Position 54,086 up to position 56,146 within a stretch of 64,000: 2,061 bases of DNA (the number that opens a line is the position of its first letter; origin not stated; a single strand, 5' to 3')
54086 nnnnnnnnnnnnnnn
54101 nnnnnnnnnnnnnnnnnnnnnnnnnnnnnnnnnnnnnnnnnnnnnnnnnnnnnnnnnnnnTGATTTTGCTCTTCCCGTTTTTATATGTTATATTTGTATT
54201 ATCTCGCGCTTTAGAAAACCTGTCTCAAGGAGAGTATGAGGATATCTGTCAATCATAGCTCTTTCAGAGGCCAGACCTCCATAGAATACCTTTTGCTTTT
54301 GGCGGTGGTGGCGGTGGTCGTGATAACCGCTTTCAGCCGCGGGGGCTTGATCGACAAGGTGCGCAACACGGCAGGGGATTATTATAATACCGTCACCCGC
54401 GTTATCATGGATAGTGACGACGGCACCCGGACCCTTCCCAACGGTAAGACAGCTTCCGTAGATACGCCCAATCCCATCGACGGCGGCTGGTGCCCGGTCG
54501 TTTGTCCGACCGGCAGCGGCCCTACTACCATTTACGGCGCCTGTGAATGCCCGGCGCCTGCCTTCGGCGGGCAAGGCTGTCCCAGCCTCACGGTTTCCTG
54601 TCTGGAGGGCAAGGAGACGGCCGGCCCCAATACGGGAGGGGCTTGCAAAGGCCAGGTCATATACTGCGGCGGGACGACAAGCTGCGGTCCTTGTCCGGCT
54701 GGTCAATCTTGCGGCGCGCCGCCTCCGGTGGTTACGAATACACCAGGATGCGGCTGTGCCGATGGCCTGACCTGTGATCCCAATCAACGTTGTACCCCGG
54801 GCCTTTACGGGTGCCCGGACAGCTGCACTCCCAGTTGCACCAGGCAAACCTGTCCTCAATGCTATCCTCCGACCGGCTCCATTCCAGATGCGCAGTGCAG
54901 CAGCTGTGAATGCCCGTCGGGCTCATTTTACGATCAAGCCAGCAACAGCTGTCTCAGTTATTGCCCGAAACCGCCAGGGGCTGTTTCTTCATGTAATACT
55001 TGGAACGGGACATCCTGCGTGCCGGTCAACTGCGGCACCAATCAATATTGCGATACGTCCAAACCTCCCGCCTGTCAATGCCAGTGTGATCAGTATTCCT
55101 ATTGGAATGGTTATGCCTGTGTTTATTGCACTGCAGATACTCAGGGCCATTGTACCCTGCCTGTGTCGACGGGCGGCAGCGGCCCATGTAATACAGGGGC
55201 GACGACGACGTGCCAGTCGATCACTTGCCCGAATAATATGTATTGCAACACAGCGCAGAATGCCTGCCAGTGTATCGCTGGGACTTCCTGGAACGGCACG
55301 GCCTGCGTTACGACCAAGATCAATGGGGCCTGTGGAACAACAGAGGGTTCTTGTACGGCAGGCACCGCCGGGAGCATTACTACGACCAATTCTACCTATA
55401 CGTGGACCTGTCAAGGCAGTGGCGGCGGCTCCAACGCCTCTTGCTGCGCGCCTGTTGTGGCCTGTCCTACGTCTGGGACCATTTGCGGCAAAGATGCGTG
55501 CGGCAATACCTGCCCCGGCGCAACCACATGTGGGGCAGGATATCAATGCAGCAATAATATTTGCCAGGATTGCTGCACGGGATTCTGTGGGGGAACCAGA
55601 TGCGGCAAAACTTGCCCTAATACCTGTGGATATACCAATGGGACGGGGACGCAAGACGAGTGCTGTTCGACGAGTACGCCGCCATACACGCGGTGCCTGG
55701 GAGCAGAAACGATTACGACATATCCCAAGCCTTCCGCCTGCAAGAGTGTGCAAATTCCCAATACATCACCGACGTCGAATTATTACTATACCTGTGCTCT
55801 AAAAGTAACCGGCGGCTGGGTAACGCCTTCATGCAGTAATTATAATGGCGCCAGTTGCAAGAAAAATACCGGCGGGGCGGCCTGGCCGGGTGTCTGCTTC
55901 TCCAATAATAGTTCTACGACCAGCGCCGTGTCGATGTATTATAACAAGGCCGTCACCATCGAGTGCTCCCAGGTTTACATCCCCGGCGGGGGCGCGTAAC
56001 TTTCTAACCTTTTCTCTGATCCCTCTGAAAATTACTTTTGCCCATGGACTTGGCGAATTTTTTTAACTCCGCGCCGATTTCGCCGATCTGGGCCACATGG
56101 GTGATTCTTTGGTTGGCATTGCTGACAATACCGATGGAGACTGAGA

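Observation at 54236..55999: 587-aa protein fusing a Flp/TadE-type prepilin leader to a ~550-aa domain with about 12% cysteine and internal Cys-motif repeats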

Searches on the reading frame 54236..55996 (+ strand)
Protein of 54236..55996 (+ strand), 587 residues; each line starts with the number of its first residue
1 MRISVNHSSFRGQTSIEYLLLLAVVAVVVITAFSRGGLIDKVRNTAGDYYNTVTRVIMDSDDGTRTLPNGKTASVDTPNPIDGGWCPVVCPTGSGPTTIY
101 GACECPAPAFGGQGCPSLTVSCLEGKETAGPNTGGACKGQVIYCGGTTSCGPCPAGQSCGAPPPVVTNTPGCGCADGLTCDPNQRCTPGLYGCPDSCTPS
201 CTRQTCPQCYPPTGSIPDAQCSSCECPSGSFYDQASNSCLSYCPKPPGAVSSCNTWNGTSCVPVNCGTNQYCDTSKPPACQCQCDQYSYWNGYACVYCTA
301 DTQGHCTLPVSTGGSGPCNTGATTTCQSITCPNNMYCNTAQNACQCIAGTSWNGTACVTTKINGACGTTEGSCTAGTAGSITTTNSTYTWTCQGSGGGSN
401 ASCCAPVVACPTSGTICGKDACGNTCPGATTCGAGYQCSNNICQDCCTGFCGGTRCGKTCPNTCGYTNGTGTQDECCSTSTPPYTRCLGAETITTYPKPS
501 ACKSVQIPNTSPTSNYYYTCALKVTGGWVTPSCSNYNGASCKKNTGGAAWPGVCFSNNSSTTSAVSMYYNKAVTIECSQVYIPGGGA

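Call 4: search_protein_families(library=pfam, proteins=[window:54236-55996:+], max_evalue=10)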
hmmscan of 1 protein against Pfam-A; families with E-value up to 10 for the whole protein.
window:54236-55996:+ (587 aa): 2 families
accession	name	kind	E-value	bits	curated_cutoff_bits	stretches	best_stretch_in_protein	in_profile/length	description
PF04021.17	Class_IIIsignal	-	5.8e-05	23.3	23.7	1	11-30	2-21/27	Class III signal peptide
PF04964.19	Flp_Fap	-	0.055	13.7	32.2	1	11-37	6-32/46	Flp/Fap pilin component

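Call 5: search_protein_families(library=ncbifam, proteins=[window:54236-55996:+], max_evalue=10)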
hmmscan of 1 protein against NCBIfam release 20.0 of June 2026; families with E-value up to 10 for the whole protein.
window:54236-55996:+ (587 aa): 0 families

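Call 8: find_homologous_proteins(query=window:54236-55996:+)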
Query window:54236-55996:+ (587 aa): 35 proteins with E <= 0.001 among 8000 candidates.
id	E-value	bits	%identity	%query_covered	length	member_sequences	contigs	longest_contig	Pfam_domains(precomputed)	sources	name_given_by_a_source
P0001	0.0e+0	1336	100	100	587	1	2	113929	-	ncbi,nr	ncbi:MAG: hypothetical protein KGK03_01805 [Candidatus Omnitrophica bacterium]|nr:hypothetical prote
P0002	8.3e-57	211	47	60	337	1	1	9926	-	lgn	-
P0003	7.8e-56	208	44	69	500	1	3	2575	PF04021.18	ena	-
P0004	7.5e-52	195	44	64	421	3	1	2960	-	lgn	-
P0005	8.7e-52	195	46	60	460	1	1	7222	PF04021.18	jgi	-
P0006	7.5e-51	192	45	58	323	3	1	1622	PF04021.18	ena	-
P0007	1.2e-47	181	39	82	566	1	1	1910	PF04021.18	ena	-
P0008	5.9e-47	179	39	74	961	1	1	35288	-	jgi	jgi:Flp pilus assembly pilin Flp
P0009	8.5e-44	168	44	61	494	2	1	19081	PF04021.18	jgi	-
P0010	6.5e-43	165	49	33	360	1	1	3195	-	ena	-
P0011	8.6e-43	165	37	76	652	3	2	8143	PF04021.18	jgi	-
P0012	4.5e-39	153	47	51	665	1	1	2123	PF04021.18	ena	-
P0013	3.3e-36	143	58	26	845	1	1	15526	-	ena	-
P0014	8.1e-36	142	39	74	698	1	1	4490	-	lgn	-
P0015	1.6e-35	141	42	51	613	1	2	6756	-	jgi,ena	jgi:hypothetical protein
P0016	4.1e-34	136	38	74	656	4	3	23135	PF04021.18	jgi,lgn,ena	-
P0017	3.0e-33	133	42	60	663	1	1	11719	PF04021.18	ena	-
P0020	6.5e-29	119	37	61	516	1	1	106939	PF04021.18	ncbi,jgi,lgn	-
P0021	4.0e-27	113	35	80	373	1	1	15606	PF04021.18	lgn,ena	-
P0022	1.2e-26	111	40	51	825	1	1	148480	-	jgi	jgi:hypothetical protein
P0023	9.4e-26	109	37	62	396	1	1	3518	PF04021.18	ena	-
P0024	3.3e-24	103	40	47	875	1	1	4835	PF04021.18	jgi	-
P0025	3.4e-24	103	50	27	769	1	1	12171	-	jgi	-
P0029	4.5e-23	100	38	61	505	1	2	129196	-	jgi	jgi:Flp pilus assembly pilin Flp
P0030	1.1e-21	95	35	74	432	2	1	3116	PF04021.18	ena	-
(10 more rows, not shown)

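Call 17: find_encoding_contigs(protein=P0022, flank=10000, max_places=2)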
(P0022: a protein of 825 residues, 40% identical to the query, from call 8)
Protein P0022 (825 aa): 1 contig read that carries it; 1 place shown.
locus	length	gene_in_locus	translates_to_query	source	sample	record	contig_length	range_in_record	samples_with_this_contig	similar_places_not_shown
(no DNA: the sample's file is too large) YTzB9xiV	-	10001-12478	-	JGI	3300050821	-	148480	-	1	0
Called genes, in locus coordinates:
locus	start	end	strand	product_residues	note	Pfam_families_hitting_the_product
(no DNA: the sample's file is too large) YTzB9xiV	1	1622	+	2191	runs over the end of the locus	PF13414:TPR_11, PF13424:TPR_12 (weak), PF13432:TPR_16 (weak), PF23914:TPR_CcmH_CycH (weak), PF00515:TPR_1 (weak), PF07719:TPR_2 (weak), PF13414:TPR_11, PF13431:TPR_17 (weak), +10 more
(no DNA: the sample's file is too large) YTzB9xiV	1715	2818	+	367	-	PF00988:CPSase_sm_chain, PF00117:GATase, PF07722:Peptidase_C26 (weak)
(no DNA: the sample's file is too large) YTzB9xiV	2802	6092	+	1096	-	PF25596:CPSase_L_D1, PF02786:CPSase_L_D2, PF02787:CPSase_L_D3, PF25596:CPSase_L_D1, PF02222:ATP-grasp, PF02655:ATP-grasp_3, PF02786:CPSase_L_D2, PF15632:ATPgrasp_Ter, +3 more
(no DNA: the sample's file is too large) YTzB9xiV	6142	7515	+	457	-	PF13230:GATase_4 (weak), PF13522:GATase_6, PF13537:GATase_7, PF00156:Pribosyltran (weak)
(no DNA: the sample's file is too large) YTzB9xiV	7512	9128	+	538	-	PF06418:CTP_synth_N, PF00117:GATase, PF07722:Peptidase_C26 (faint)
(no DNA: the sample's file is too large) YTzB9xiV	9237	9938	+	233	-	PF00834:Ribul_P_3_epim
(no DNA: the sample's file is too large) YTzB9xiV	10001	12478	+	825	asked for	-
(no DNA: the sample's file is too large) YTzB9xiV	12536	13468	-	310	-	PF00072:Response_reg, PF00990:GGDEF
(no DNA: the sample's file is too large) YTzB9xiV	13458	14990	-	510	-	PF00512:HisKA, PF02518:HATPase_c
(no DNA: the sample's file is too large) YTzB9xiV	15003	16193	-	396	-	PF08495:FIST, PF10442:FIST_C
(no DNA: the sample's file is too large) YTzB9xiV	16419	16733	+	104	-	-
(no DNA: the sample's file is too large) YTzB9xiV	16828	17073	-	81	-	-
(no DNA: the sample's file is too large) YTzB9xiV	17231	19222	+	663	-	-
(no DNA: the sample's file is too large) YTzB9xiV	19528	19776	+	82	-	PF08085:Entericidin (weak)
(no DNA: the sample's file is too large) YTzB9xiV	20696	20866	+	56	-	-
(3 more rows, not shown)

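Call 18: find_encoding_contigs(protein=P0029, flank=10000, max_places=2)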
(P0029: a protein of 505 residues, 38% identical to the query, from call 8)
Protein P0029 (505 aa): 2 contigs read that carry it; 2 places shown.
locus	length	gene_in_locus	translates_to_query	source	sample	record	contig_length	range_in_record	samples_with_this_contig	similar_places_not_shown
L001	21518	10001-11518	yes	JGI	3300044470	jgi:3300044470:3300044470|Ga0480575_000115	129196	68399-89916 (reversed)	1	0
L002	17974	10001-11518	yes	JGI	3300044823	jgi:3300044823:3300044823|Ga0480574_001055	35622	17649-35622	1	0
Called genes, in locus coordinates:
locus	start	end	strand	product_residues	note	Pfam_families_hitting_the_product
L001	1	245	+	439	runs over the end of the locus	PF00890:FAD_binding_2, PF01134:GIDA (faint), PF01266:DAO (faint), PF03486:HI0933_like, PF07992:Pyr_redox_2, PF12831:FAD_oxidored, PF13738:Pyr_redox_3 (weak), PF22780:HI0933_like_1st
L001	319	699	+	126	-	PF01042:Ribonuc_L-PSP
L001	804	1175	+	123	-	PF00072:Response_reg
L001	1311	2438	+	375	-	PF00988:CPSase_sm_chain, PF00117:GATase, PF07722:Peptidase_C26 (weak)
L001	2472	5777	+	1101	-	PF25596:CPSase_L_D1, PF02786:CPSase_L_D2, PF02787:CPSase_L_D3, PF25596:CPSase_L_D1, PF02222:ATP-grasp, PF02655:ATP-grasp_3, PF02786:CPSase_L_D2, PF02142:MGS, +3 more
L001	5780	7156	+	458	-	PF13230:GATase_4 (weak), PF13522:GATase_6, PF13537:GATase_7, PF00156:Pribosyltran (weak)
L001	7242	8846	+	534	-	PF06418:CTP_synth_N, PF00117:GATase, PF07722:Peptidase_C26 (weak)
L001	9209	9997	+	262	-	PF00834:Ribul_P_3_epim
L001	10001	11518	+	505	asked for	-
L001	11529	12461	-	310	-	PF00072:Response_reg, PF00990:GGDEF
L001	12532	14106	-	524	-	PF00512:HisKA, PF02518:HATPase_c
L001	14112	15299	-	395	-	PF08495:FIST, PF10442:FIST_C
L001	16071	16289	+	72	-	-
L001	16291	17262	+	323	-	PF01972:SDH_protease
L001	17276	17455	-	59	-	-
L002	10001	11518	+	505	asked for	-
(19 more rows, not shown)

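Call 19: find_encoding_contigs(protein=P0008, flank=10000, max_places=2)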
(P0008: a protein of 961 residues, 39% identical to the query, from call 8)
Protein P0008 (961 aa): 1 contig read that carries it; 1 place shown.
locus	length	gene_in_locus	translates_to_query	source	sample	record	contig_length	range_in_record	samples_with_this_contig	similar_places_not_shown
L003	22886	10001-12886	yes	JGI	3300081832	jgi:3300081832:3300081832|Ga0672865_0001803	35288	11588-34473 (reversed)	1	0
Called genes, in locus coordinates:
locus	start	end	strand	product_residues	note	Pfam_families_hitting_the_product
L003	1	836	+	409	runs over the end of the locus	PF00890:FAD_binding_2, PF01134:GIDA (faint), PF01266:DAO (weak), PF03486:HI0933_like, PF07992:Pyr_redox_2, PF12831:FAD_oxidored, PF13738:Pyr_redox_3 (faint), PF22780:HI0933_like_1st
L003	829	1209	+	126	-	PF01042:Ribonuc_L-PSP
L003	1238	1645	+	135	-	PF00072:Response_reg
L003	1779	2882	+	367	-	PF00988:CPSase_sm_chain, PF00117:GATase, PF07722:Peptidase_C26 (faint)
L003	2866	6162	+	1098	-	PF25596:CPSase_L_D1, PF02786:CPSase_L_D2, PF02787:CPSase_L_D3, PF25596:CPSase_L_D1, PF02222:ATP-grasp, PF02655:ATP-grasp_3, PF02786:CPSase_L_D2, PF02142:MGS, +3 more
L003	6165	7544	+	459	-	PF13230:GATase_4 (weak), PF13522:GATase_6, PF13537:GATase_7, PF00156:Pribosyltran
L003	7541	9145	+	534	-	PF06418:CTP_synth_N, PF00117:GATase, PF07722:Peptidase_C26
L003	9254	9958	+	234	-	PF00834:Ribul_P_3_epim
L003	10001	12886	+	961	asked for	-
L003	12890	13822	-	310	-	PF00072:Response_reg, PF00990:GGDEF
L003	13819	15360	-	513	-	PF00512:HisKA, PF02518:HATPase_c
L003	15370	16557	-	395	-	PF08495:FIST, PF10442:FIST_C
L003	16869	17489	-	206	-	PF00440:TetR_N, PF16859:TetR_C_11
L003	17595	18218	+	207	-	PF00857:Isochorismatase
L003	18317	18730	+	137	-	-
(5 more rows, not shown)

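Call 33: predict_structure(alignment_id=A1)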
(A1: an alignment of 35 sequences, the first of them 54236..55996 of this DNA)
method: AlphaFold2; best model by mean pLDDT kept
length: 587 residues; sequences in the alignment: 35
mean_pLDDT: 59.1   pTM: 0.38
mean pLDDT of the five models: 59.1, 59.0, 58.9, 56.7, 56.2
residues with pLDDT >= 90: 50; 70-90: 160; 50-70: 109; < 50: 268
segments of 3 or more residues with pLDDT < 50: 1-4, 81-83, 103-143, 165-169, 363-410, 421-423, 425-428, 437-568, 570-574, 576-587
pLDDT, mean of each block of 10 residues (from residue 1): 44 66 81 66 60 58 72 62 52 53 45 43 43 43 53 78 51 82 83 82 86 90 86 86 71 76 87 83 87 89 91 69 85 92 91 90 47 41 41 36 40 53 47 49 34 32 34 33 33 30 33 38 40 38 38 40 42 45 37
secondary structure, 60 per line:
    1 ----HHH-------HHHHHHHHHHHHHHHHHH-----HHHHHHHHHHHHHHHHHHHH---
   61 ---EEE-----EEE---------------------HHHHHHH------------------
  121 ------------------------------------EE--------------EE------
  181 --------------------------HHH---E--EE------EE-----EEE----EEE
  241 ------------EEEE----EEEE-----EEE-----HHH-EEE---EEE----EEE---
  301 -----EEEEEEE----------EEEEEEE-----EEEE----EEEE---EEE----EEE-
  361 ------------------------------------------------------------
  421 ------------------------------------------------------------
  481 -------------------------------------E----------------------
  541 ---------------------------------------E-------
elements in order: H15-32 H38-57 E64-66 E72-74 H96-102 E231-233 E238-240 E253-256 E261-264 E270-272 E282-284 E288-290 E295-297 E306-312 E323-329 E335-338 E343-346 E350-352 E357-359

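Call 38: fold_search(model_id=the predicted structure, library=pdb)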
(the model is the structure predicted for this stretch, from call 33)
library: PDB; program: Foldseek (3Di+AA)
matches with E <= 10: 78; with E <= 0.001: 0
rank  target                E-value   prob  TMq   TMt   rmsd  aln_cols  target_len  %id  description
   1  1z1y_A                5.5e-02  0.38  0.10  0.23  15.0       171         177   15  Crystal structure of Methylated Pvs25, an ookinete protein from Plasmodium vivax (released 2005-12-06)
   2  1z3g_A                9.5e-02  0.14  0.07  0.17  17.1       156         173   18  Crystal structure of complex between Pvs25 and Fab fragment of malaria transmission blocking antibody 2A8 (released 2005-12-06)
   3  8in3                  1.7e-01  0.16  0.07  0.17  18.4       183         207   11  Eisenia hydrolysis-enhancing protein from Aplysia kurodai (released 2023-11-15)
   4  8yx9_K                2.8e-01  0.06  0.06  0.16  14.9       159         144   14  CD40 in complex with Dacetuzumab Fab (released 2024-05-08)
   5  8in6                  3.2e-01  0.10  0.06  0.15  17.9       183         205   13  Eisenia hydrolysis-enhancing protein from Aplysia kurodai complex with tannic acid (released 2023-11-15)
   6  4kgq_D                3.4e-01  0.06  0.06  0.16  15.0       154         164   15  Crystal structure of a human light loop mutant in complex with dcr3 (released 2013-07-10)
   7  3qbq_B                3.6e-01  0.10  0.08  0.19  11.4       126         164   16  Crystal structure of extracellular domains of mouse RANK-RANKL complex (released 2011-03-02)
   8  3me2_R                4.6e-01  0.09  0.08  0.20  11.9       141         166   14  Crystal structure of mouse RANKL-RANK complex (released 2010-06-02)
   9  9oz8_B                4.6e-01  0.08  0.06  0.04  23.4       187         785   16  Cryo-EM structure of chicken NEL dimer bound with one human NICOL. (released 2026-02-25)
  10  4kgq_C                4.8e-01  0.08  0.10  0.22  10.6       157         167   22  Crystal structure of a human light loop mutant in complex with dcr3 (released 2013-07-10)
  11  6b08_A                5.2e-01  0.08  0.09  0.21  14.0       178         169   12  Crystal structure of Pfs25 in complex with the transmission blocking antibody 1276 (released 2017-11-15)
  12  5l36_B                5.5e-01  0.08  0.07  0.19  14.7       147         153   14  Crystal Structure of a human FasL mutant in complex with human DcR3 (released 2016-09-07)
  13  5dmj_F                5.5e-01  0.04  0.05  0.14  16.0       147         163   14  Structure of the extracellular domain of the CD40 in complex with 3H56-5 DAB (released 2016-06-01)
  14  3me4_A                5.8e-01  0.09  0.08  0.19  10.9       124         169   17  Crystal structure of mouse RANK (released 2010-06-02)
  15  8yx9_A                5.8e-01  0.08  0.07  0.19  12.9       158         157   15  CD40 in complex with Dacetuzumab Fab (released 2024-05-08)
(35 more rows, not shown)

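Call 82: find_encoding_contigs(protein=P0001, flank=1000, max_places=2)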
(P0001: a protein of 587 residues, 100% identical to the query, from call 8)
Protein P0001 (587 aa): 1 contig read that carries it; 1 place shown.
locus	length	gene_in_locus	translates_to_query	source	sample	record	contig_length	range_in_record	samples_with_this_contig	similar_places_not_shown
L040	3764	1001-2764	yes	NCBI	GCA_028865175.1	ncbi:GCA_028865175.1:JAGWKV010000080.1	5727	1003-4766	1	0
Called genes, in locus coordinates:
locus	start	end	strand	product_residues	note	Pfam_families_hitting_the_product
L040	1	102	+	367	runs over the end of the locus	PF06418:CTP_synth_N, PF00117:GATase, PF07722:Peptidase_C26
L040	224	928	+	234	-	PF00834:Ribul_P_3_epim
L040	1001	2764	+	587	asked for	-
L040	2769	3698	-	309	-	PF00072:Response_reg, PF00990:GGDEF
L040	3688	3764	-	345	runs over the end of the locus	PF00512:HisKA, PF02518:HATPase_c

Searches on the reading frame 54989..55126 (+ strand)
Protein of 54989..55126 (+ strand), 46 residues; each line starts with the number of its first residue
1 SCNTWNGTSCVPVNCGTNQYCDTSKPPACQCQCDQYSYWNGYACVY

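Call 37: search_solved_structures(query=A3, max_evalue=10, show_alignments=2)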
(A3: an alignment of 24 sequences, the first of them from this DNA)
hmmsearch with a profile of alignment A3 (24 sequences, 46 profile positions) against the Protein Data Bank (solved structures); distinct sequences matched with E-value up to 10: 17.
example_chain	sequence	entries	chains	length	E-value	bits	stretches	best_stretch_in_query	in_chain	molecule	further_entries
2flg_A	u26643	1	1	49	0.0001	25.7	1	8-45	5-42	Merozoite surface protein 1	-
1cej_A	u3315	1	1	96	0.00076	22.8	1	8-45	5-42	PROTEIN (MEROZOITE SURFACE PROTEIN 1)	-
1ob1_C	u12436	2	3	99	0.00081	22.8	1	8-45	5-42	MAJOR MEROZOITE SURFACE PROTEIN | Pfmsp1-19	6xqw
8dfg_B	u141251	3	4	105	0.00084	22.7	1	8-45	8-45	Merozoite surface protein 1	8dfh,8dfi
6zbc_D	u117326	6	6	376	0.0085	19.5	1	8-45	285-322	Merozoite surface protein 1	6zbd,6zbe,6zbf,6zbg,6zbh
6zbj_B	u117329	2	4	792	0.022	18.2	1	8-45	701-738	Merozoite surface protein-1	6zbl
1adx_A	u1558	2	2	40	0.042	17.3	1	10-45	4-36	THROMBOMODULIN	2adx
2bz6_L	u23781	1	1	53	0.093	16.2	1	10-45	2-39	BLOOD COAGULATION FACTOR VIIA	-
1cvw_L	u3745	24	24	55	0.11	16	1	10-45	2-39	COAGULATION FACTOR VIIA (LIGHT CHAIN) (DES-GLA) | BLOOD COAGULATION FACTOR VIIA | Factor VII light chain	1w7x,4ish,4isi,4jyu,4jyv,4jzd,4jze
1w8b_L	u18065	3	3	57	0.13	15.7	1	10-45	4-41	BLOOD COAGULATION FACTOR VIIA | Coagulation factor VII (light chain)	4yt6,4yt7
5l2z_L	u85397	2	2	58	0.14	15.6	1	10-45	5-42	Coagulation factor VII (Light Chain)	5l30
1jbu_L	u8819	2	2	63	0.18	15.3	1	10-45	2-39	COAGULATION FACTOR VII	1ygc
5pa8_A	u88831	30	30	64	0.19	15.2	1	10-45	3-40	Coagulation factor VII light chain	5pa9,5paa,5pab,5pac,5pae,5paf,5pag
1kli_L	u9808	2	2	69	0.2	15.1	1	10-45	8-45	factor VIIa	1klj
8feh_D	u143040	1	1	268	1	12.8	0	12-26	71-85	Minor capsid protein A1 fusion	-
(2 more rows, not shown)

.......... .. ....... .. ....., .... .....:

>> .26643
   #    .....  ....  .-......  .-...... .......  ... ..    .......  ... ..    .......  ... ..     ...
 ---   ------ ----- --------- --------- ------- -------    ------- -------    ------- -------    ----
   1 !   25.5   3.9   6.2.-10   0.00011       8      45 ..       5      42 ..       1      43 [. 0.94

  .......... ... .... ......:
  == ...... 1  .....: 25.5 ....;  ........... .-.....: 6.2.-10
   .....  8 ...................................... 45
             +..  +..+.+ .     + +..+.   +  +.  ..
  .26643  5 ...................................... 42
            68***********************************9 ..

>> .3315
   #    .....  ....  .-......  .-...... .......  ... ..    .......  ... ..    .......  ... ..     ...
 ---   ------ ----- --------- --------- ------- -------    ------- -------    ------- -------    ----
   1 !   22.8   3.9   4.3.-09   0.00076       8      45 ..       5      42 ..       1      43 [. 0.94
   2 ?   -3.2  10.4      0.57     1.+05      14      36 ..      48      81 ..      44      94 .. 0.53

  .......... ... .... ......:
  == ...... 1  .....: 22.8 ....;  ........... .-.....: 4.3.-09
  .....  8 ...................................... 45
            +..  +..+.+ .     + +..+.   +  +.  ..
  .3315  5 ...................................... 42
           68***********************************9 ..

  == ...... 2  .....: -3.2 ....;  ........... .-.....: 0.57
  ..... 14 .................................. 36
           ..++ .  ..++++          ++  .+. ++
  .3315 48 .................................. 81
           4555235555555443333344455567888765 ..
